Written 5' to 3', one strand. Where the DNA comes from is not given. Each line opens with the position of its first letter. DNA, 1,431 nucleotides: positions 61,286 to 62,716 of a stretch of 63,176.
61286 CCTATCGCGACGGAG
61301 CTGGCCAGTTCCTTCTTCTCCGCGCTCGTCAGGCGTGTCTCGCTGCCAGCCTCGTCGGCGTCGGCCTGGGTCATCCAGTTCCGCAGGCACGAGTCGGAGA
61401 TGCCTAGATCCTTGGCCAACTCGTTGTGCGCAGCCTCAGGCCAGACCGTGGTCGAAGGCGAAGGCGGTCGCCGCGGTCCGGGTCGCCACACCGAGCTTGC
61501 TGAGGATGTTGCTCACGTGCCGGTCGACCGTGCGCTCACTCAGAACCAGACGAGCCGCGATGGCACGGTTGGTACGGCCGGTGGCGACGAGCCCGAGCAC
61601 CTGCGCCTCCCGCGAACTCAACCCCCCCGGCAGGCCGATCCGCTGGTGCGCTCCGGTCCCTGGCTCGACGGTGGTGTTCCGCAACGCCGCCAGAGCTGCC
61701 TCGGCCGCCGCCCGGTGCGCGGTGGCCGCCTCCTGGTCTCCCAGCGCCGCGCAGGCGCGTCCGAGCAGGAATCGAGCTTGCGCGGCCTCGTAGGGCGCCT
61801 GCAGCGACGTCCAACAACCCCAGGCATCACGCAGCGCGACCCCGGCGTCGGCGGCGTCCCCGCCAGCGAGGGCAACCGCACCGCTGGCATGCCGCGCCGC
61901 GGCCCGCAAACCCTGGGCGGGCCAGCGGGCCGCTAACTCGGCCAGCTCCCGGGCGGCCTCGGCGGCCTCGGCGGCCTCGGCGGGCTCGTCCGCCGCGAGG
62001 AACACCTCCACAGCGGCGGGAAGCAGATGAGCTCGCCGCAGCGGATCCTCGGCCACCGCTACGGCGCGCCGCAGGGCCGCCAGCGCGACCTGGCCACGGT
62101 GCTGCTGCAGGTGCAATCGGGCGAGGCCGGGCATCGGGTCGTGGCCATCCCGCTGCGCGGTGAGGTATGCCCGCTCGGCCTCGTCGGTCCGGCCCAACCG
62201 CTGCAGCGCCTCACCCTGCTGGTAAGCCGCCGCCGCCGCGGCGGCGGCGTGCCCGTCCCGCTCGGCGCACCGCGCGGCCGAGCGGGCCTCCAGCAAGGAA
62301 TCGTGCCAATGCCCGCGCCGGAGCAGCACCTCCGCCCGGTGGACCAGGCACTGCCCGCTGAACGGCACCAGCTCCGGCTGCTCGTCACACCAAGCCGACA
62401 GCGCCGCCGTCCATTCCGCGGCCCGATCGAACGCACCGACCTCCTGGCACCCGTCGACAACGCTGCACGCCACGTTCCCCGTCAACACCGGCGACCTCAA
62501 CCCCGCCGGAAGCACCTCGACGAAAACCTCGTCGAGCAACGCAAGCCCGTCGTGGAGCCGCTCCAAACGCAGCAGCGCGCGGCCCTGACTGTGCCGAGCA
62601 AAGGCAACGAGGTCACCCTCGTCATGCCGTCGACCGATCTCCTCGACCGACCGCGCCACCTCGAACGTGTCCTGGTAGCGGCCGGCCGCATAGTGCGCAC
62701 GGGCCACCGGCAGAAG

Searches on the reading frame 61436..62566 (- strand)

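Call 65: search_protein_families(library=pfam, proteins=[window:61436-62566:-], max_evalue=0.001)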
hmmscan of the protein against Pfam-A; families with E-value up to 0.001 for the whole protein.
window:61436-62566:- (376 aa): 1 family
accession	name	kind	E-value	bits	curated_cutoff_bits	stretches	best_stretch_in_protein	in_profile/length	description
PF00196.25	GerE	-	4.3e-17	61.9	23.5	1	316-370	3-57/57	Bacterial regulatory proteins, luxR family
